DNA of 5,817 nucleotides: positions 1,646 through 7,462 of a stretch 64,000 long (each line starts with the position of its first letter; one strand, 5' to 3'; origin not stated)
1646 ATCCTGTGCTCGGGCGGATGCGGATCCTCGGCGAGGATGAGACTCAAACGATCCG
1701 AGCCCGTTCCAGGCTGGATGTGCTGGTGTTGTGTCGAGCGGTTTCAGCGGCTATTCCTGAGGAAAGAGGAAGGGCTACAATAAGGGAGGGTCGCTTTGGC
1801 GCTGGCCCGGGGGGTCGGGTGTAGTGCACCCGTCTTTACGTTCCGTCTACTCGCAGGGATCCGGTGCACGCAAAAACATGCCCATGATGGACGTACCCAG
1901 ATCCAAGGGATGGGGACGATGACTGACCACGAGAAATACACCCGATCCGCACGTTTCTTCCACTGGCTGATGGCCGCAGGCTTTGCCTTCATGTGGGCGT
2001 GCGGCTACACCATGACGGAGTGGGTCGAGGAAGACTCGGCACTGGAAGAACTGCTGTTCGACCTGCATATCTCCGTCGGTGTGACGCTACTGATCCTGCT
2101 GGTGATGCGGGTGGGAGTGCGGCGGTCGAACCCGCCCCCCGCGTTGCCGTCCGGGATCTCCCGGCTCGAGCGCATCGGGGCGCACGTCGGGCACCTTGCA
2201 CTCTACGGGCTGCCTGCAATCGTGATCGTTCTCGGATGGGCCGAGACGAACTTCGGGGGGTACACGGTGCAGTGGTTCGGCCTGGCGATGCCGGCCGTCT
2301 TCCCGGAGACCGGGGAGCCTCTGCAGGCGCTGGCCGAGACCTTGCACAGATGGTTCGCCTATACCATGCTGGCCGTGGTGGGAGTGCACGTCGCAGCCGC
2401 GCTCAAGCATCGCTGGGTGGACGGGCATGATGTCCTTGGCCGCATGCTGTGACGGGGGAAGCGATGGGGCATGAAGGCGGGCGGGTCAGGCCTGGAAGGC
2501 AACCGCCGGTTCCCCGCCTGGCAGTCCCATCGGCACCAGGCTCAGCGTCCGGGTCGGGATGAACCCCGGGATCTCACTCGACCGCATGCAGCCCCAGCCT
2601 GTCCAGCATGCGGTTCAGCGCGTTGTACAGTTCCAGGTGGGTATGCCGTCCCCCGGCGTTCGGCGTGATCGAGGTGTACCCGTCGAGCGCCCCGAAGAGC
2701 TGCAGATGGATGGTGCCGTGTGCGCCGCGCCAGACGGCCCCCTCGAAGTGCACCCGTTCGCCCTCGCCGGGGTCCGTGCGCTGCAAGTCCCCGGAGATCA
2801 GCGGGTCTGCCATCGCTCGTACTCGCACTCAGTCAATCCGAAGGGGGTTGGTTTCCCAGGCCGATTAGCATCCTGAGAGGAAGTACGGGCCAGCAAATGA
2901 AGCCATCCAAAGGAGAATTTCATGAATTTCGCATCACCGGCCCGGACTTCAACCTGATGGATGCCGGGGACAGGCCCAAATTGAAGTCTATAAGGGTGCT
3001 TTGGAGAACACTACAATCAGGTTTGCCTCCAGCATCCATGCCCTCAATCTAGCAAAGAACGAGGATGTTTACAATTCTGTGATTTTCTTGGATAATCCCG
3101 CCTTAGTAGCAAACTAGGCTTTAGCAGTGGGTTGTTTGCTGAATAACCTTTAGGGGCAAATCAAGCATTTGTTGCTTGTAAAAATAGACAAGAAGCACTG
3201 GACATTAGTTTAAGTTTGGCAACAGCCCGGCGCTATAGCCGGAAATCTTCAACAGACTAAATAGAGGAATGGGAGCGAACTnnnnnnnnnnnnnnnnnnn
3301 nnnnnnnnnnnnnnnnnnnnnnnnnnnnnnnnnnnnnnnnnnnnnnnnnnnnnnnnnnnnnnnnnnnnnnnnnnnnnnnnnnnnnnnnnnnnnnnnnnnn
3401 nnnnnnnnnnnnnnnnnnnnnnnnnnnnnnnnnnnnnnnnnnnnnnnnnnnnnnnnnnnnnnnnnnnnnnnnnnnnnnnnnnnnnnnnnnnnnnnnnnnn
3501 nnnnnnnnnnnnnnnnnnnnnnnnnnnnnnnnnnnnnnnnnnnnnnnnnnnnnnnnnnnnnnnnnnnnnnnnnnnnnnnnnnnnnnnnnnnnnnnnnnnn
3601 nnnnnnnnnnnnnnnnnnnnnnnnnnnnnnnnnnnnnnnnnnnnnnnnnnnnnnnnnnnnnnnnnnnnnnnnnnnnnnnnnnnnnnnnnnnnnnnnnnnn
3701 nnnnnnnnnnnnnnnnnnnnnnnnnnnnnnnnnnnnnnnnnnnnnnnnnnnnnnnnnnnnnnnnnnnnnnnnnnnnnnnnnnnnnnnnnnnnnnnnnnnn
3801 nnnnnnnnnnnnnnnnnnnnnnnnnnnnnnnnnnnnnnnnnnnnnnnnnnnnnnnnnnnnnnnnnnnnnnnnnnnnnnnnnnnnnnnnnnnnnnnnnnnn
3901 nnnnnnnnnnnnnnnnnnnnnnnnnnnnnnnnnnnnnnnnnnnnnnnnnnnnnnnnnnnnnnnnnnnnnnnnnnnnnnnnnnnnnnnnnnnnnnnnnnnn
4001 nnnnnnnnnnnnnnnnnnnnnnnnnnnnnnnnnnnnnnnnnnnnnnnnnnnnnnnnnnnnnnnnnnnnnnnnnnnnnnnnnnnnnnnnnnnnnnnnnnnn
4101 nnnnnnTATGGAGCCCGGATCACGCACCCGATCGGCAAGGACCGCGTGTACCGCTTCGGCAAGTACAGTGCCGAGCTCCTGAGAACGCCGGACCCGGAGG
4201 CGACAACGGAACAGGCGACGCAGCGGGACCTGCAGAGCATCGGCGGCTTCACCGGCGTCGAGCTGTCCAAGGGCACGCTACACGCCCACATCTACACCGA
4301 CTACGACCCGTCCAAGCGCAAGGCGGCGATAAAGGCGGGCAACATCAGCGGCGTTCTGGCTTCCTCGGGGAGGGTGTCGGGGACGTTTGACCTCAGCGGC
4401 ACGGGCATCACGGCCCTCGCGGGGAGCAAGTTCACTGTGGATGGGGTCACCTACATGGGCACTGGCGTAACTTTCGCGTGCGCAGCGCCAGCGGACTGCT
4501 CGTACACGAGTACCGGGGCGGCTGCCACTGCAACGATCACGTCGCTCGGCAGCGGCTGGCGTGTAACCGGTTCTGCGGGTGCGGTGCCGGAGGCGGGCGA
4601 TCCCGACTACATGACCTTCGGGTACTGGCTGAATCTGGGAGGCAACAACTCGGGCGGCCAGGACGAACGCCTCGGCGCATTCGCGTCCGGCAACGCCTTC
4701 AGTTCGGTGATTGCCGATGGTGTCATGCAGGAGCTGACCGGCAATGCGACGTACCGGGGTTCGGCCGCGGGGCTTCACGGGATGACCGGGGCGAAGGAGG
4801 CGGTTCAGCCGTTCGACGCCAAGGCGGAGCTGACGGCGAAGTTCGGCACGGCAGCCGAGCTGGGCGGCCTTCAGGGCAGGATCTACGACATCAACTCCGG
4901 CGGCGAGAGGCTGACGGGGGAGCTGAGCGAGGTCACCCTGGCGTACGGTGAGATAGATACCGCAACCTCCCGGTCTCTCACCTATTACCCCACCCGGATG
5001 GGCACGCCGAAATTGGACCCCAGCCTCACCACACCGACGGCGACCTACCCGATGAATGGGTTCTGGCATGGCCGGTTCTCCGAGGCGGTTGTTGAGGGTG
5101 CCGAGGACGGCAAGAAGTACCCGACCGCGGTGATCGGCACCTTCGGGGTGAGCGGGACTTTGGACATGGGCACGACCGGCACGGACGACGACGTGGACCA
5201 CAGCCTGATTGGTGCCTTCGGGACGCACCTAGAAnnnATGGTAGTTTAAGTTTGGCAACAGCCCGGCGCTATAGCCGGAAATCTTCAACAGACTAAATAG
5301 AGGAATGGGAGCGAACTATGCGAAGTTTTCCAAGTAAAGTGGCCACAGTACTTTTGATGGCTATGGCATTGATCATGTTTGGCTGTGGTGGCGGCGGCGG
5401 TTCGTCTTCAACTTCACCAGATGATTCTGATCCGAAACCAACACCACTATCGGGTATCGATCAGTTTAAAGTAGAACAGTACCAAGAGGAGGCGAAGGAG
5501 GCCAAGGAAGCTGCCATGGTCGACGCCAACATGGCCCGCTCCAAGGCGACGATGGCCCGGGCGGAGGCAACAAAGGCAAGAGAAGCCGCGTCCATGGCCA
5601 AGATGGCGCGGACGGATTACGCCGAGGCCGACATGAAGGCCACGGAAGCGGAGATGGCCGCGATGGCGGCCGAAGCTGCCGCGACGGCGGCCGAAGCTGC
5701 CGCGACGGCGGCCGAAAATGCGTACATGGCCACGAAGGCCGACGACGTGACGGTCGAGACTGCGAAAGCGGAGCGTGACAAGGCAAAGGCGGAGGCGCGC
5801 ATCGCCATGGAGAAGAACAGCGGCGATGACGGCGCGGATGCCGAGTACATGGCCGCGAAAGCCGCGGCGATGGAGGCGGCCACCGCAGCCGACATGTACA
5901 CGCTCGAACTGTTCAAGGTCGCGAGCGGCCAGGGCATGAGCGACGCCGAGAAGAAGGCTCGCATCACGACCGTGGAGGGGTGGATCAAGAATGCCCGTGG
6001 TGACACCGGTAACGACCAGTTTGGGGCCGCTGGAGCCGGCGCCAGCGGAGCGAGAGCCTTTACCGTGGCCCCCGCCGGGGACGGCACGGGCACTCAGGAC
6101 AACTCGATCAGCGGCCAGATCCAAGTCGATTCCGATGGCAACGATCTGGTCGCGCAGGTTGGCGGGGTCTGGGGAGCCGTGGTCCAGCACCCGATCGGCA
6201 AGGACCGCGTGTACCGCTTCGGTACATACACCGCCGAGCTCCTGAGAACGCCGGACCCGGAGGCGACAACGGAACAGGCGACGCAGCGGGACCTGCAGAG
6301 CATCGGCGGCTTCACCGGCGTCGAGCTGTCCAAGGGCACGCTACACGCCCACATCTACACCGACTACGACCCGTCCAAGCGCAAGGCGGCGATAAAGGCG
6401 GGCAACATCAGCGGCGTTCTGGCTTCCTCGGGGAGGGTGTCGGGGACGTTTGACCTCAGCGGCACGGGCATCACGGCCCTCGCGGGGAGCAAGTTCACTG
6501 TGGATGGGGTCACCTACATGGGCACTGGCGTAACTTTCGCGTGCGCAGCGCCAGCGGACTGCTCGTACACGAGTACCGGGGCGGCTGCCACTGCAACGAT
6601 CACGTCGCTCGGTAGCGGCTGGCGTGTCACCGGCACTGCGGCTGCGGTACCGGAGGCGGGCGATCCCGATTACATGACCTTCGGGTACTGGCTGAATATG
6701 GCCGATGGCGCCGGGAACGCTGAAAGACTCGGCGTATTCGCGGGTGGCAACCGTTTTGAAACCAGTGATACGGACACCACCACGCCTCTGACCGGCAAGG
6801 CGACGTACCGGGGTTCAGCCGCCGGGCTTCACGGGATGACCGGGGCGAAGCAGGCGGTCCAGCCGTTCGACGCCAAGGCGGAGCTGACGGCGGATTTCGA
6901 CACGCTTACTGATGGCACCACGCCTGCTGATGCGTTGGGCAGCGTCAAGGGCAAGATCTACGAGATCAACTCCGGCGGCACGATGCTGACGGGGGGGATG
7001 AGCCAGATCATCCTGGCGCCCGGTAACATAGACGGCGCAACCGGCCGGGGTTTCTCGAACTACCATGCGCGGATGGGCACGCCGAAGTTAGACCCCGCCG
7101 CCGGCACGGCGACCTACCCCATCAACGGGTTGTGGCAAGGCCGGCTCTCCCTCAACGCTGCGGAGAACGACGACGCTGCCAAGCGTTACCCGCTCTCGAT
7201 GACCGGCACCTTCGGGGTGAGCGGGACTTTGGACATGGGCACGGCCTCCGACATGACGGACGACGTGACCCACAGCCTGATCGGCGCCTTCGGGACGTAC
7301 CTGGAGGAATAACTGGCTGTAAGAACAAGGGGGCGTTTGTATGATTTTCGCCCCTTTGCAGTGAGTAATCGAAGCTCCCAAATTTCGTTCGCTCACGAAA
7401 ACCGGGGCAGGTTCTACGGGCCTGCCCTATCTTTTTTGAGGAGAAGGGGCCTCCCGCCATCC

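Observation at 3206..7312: Tandem surface-lipoprotein genes built as a mosaic of identical and hypervariable blocks: candidate antigenic-variation or receptor-diversification locus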

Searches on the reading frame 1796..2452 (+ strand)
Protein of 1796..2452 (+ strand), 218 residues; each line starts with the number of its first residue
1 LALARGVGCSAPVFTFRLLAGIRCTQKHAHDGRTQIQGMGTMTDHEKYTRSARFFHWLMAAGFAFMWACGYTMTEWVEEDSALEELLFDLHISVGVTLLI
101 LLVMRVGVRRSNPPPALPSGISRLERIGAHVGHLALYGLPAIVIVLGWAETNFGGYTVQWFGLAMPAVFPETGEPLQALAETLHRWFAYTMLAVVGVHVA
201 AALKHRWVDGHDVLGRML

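Call 14: search_protein_families(library=pfam, proteins=[window:1796-2452:+], max_evalue=0.01)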
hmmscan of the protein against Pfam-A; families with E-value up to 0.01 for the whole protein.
window:1796-2452:+ (218 aa): 2 families
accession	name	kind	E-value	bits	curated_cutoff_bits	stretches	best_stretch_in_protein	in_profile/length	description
PF01292.26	Ni_hydr_CYTB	-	5.6e-25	88.6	30.1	1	48-218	2-177/179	Prokaryotic cytochrome b561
PF14358.11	DUF4405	-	0.006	17.5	26.7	1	178-200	34-63/66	Domain of unknown function (DUF4405)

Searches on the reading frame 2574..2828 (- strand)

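Call 86: search_protein_families(library=pfam, proteins=[window:2574-2828:-], max_evalue=0.1)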
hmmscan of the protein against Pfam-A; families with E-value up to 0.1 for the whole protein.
window:2574-2828:- (84 aa): 2 families
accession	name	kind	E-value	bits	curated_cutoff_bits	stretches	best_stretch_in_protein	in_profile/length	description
PF13305.11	TetR_C_33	-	0.0067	17.5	26.8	1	16-50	54-87/103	Tetracyclin repressor-like, C-terminal domain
PF16905.10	GPHH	-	0.047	14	26.8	0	56-81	11-36/54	Voltage-dependent L-type calcium channel, IQ-associated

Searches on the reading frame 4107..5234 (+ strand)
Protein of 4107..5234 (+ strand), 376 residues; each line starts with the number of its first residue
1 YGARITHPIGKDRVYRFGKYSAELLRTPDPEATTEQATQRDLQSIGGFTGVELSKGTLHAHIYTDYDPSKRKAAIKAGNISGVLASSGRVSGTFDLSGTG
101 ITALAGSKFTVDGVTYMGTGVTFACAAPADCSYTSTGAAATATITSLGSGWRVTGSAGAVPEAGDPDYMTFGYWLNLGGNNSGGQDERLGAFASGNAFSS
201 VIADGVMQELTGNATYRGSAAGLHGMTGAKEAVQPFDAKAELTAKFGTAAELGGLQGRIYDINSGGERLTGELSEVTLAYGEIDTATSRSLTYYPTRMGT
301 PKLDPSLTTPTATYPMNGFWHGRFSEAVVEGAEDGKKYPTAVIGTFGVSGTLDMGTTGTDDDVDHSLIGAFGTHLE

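Call 59: predict_structure(alignment_id=A2)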
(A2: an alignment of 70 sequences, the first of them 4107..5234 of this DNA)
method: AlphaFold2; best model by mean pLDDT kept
length: 376 residues; sequences in the alignment: 70
mean_pLDDT: 74.2   pTM: 0.71
mean pLDDT of the five models: 74.2, 73.7, 72.5, 65.2, 64.2
residues with pLDDT >= 90: 135; 70-90: 99; 50-70: 54; < 50: 88
segments of 3 or more residues with pLDDT < 50: 74-131, 133-141, 143-147, 150-152, 156-160, 199-205
pLDDT, mean of each block of 10 residues (from residue 1): 71 77 78 81 93 91 84 48 42 44 42 38 45 45 47 47 68 80 65 69 54 95 90 94 88 93 95 95 80 93 89 94 81 73 95 73 93 95
secondary structure, 60 per line:
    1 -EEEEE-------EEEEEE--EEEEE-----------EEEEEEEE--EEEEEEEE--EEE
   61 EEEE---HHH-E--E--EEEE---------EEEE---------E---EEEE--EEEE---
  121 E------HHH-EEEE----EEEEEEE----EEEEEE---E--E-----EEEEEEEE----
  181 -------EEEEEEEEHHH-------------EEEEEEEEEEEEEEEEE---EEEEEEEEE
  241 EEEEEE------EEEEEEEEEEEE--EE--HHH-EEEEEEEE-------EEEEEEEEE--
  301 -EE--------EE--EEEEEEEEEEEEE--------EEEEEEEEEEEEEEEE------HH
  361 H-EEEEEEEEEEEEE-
elements in order: E2-6 E14-19 E22-26 E38-45 E48-55 E58-64 E78-81 E91-94 E108-111 E114-117 E132-135 E140-146 E151-156 E169-176 E188-195 E212-228 E232-246 E253-264 E275-282 E290-298 E316-328 E337-352 E363-375

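Call 61: fold_search(model_id=the predicted structure, library=pdb)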
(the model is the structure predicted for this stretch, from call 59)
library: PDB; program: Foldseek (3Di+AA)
matches with E <= 10: 561; with E <= 0.001: 1
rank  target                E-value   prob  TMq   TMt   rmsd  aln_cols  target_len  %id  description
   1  9b3e_B                7.0e-04  1.00  0.25  0.39   8.9       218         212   14  Crystal structure of a Slam-dependent surface lipoprotein, PmSLP, in Pasteurella multocida (released 2025-04-16)
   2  6cuj_A                1.0e-03  1.00  0.24  0.51   6.8       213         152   13  Crystal structure of the C-terminal domain of neisserial heparin binding antigen (NHBA) (released 2018-09-26)
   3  5nqz_B                2.9e-03  1.00  0.29  0.39  20.6       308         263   14  Structure of a fHbp(V1.1):PorA(P1.16) chimera. Fusion at fHbp position 309. (released 2018-02-28)
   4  5nqx_A                5.4e-03  0.98  0.26  0.36  21.8       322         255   13  Structure of a fHbp(V1.1):PorA(P1.16) chimera. Fusion at fHbp position 294. (released 2018-02-28)
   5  7oui_O                6.6e-03  0.87  0.17  0.28  11.3       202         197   14  Structure of C2S2M2-type Photosystem supercomplex from Arabidopsis thaliana (digitonin-extracted) (released 2021-08-18)
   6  9phw_O                6.9e-03  0.95  0.20  0.27  13.1       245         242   12  Structure of the D1-Val185Asn mutated photosystem II complex with slow O-O bond formation reveals changes in the Cl1 w (released 2025-10-22)
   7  5nqx_C                1.9e-02  0.96  0.28  0.38  21.6       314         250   13  Structure of a fHbp(V1.1):PorA(P1.16) chimera. Fusion at fHbp position 294. (released 2018-02-28)
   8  9is4_O                1.9e-02  0.92  0.20  0.31  10.8       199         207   14  Cryo-EM structure of a TEF30-associated intermediate C2S-type PSII-LHCII supercomplex from Chlamydomonas reinhardtii (released 2025-05-21)
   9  9lk4_O                2.8e-02  0.96  0.23  0.38   8.2       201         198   14  Cryo-EM structure of Lhcb4.1-C2S2 PSII-LHCII supercomplex from Arabidopsis thaliana (released 2025-06-18)
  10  8j5k_O                2.9e-02  0.63  0.18  0.23  11.1       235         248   12  Structural insights into photosystem II supercomplex and trimeric FCP antennae of a centric diatom Cyclotella meneghin (released 2023-12-20)
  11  7eda_O                3.7e-02  0.60  0.16  0.27  11.8       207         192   13  Structure of monomeric photosystem II (released 2021-07-07)
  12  5nqx_E                4.0e-02  0.84  0.25  0.35  21.4       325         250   14  Structure of a fHbp(V1.1):PorA(P1.16) chimera. Fusion at fHbp position 294. (released 2018-02-28)
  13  9a2m_MODEL_1_A        4.2e-02  0.35  0.16  0.17  14.3       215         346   11  Model of E. coli OmpA by in-cell photo-crosslinking MS and deep learning (released 2023-02-24)
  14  8rqp                  4.2e-02  0.08  0.11  0.10  28.9       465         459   10  In meso structure of the alginate exporter, AlgE, from Pseudomonas aeruginosa in 7.10 monoacylglycerol (released 2024-04-03)
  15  6ubl_A                4.5e-02  0.77  0.22  0.33  10.0       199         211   14  Structure of DynF from the Dynemicin Biosynthesis Pathway of Micromonospora chersina (released 2020-09-16)
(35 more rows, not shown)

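Call 89: search_protein_representatives(protein=window:4107-5234:+)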
Query: 376 residues. Proteins with E-value up to 0.001 (for the whole library): 233; up to 1e-10: 65; up to 1e-30: 5. The best 150 are listed.
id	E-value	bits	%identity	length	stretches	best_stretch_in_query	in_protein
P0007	1.6e-186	636.7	81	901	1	1-376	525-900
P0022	2.3e-122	425.6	64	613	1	2-376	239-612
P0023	4.1e-115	401.8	63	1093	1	2-376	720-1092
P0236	3.6e-41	158.5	51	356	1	104-329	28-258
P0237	8.1e-37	144.2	64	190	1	258-371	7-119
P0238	3.8e-29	118.9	42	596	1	33-374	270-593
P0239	4.7e-24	102.2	38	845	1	33-375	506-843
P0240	5.3e-23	98.7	36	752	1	31-373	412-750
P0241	7.9e-23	98.1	38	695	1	30-352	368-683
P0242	1.4e-22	97.3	41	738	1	63-375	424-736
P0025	2.8e-21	93.0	37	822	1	157-375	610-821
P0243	6.6e-21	91.8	34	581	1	27-375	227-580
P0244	9.5e-21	91.3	38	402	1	63-374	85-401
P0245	9.6e-20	88.0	40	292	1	122-373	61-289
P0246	1.4e-19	87.5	37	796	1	28-374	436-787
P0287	3.7e-11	59.7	41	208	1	160-373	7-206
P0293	5.6e-10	55.8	33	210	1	182-375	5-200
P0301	2.0e-09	54.0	42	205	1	167-374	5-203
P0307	7.3e-09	52.2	40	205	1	165-352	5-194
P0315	3.8e-08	49.8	31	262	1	157-375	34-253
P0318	7.6e-08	48.8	31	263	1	163-374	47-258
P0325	3.2e-07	46.8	37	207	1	159-375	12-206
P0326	3.2e-07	46.7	32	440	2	165-350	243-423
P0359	4.7e-06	42.9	34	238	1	165-372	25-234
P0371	8.7e-06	42.1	37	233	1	163-374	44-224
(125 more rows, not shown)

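Call 90: search_protein_families(library=pfam, proteins=[P0287, P0293, P0301, P0307, P0315, P0318, P0325, P0359, P0371, P0326], max_evalue=0.01)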
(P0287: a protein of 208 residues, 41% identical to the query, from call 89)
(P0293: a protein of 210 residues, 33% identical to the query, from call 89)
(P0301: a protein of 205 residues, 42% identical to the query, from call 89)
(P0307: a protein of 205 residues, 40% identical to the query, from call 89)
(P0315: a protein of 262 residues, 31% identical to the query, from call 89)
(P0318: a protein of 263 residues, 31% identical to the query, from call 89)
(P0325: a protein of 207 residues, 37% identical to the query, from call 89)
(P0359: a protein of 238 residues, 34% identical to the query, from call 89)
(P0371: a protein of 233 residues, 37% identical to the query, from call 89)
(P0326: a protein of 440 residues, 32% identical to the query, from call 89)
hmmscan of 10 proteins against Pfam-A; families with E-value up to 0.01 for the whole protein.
P0287 (208 aa): 1 family
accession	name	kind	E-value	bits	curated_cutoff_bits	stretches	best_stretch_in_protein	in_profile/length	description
PF01298.24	TbpB_B_D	-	0.00042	21.3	26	1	52-207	2-125/126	C-lobe and N-lobe beta barrels of Tf-binding protein B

P0293 (210 aa): 0 families

P0301 (205 aa): 0 families

P0307 (205 aa): 0 families

P0315 (262 aa): 0 families

P0318 (263 aa): 0 families

P0325 (207 aa): 0 families

P0359 (238 aa): 0 families

P0371 (233 aa): 1 family
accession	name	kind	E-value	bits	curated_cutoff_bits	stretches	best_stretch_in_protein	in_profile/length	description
PF01298.24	TbpB_B_D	-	0.00068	20.6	26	1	88-225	3-126/126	C-lobe and N-lobe beta barrels of Tf-binding protein B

P0326 (440 aa): 0 families

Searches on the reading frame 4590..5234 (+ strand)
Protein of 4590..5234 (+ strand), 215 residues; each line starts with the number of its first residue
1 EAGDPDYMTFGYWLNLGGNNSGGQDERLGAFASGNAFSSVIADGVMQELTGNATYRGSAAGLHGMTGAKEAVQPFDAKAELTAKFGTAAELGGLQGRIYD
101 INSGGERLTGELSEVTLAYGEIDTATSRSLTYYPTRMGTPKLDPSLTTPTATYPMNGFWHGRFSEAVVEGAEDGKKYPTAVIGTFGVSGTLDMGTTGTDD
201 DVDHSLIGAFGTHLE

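Call 92: search_solved_structures(query=A3, max_evalue=10, show_alignments=2)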
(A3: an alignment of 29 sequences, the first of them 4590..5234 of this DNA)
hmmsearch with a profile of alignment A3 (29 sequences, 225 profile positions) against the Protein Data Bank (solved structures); distinct sequences matched with E-value up to 10: 3.
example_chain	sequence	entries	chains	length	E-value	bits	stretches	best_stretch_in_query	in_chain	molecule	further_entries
4fxt_A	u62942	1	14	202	0.052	16.8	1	70-97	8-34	Uncharacterized protein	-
6hiv_Cj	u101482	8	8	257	0.23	14.7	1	65-130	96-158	mS34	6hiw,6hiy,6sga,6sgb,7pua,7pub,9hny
7nru_A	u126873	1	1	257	2.4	11.3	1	47-88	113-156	Factor H binding protein variant 1-2,3.x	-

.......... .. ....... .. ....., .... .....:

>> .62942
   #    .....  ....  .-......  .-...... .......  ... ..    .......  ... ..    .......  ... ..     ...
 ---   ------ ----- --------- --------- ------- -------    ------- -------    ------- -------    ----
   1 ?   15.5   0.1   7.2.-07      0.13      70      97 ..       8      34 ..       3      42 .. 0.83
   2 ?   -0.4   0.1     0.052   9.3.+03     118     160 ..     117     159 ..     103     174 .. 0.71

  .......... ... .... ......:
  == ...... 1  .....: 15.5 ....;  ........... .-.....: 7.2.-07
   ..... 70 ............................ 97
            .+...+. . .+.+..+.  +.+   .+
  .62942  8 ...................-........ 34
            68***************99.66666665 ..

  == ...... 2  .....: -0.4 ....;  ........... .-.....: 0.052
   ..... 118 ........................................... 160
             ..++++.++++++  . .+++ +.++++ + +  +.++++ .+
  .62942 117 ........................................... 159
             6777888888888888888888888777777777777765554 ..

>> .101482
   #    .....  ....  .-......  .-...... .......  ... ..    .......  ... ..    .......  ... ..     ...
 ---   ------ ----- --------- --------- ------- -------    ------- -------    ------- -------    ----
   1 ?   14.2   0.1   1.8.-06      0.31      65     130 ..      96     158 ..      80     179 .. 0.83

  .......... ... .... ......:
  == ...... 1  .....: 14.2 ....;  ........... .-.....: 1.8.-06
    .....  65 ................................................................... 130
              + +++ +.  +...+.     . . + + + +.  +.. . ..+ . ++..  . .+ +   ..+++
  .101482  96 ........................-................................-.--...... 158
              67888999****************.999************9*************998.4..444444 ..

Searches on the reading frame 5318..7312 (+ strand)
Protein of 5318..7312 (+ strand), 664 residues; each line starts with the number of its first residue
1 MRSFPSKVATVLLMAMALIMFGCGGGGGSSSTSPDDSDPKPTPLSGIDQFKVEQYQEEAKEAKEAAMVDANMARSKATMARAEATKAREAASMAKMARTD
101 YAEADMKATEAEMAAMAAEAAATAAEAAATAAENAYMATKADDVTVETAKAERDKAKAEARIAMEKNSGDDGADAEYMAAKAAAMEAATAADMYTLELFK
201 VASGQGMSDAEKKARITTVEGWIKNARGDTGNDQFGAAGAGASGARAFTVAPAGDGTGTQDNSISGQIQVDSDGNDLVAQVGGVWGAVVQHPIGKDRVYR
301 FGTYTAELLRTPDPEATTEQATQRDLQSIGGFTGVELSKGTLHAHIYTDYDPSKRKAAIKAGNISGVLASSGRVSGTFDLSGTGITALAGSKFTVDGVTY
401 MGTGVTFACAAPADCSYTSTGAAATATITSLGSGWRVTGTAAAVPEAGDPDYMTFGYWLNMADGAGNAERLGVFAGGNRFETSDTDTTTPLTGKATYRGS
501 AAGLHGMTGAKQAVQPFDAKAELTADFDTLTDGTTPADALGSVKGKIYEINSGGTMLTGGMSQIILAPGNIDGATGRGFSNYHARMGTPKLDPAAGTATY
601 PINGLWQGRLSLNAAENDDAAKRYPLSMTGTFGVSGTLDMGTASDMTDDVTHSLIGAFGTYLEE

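Call 4: search_protein_families(library=pfam, proteins=[window:5318-7312:+], max_evalue=1)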
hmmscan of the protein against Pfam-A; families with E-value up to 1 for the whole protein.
window:5318-7312:+ (664 aa): 0 families

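Call 5: search_protein_families(library=ncbifam, proteins=[window:5318-7312:+], max_evalue=1)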
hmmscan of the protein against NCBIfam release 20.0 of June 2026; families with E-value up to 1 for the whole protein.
window:5318-7312:+ (664 aa): 4 families
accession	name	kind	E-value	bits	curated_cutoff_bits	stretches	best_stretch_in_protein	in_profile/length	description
NF058595.1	invert_tail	domain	0.00074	19.8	37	1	8-35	57-83/113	lipo-invert putative C-terminal anchoring domain-containing protein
TIGR02794.1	tolA_full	equivalog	0.0018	17.6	59.45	1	54-214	81-268/362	cell envelope integrity protein TolA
NF007065.0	PRK09510.1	equivalog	0.34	9.9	213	1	53-199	118-263/387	cell envelope integrity protein TolA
TIGR00156.1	TIGR00156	subfamily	0.38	10.8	108.15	1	113-171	15-73/128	YgiW/YdeI family stress tolerance OB fold protein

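Call 69: find_homologous_proteins(query=window:5318-7309:+, region=210-664, max_evalue=1e-30)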
Query window:5318-7309:+, residues 210-664 (455 aa): 24 proteins with E <= 1e-30 among 8000 candidates.
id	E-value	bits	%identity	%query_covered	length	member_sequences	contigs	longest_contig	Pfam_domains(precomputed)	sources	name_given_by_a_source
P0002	2.4e-294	995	100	100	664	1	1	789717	-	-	-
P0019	8.7e-212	722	75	100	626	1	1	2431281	-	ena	-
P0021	2.7e-191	655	73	100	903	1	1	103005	-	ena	-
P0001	2.2e-177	609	68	100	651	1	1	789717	-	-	-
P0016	1.3e-170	587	66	100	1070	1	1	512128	-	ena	-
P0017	2.7e-170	586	66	100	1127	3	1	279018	-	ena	-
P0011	7.6e-170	584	66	100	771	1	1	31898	-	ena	-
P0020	4.3e-169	582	66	100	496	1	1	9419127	-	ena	-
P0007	4.5e-169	582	66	100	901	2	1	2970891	-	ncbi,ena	-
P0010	1.6e-168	580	65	100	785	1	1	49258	-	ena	-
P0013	2.1e-167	576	65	100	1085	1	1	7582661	-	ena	-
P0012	1.1e-166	574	64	100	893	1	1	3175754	-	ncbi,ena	-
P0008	1.0e-165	571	64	100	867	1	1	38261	-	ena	-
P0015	1.5e-165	570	64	100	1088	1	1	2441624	-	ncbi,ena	-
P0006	6.5e-164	565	64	100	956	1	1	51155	-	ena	-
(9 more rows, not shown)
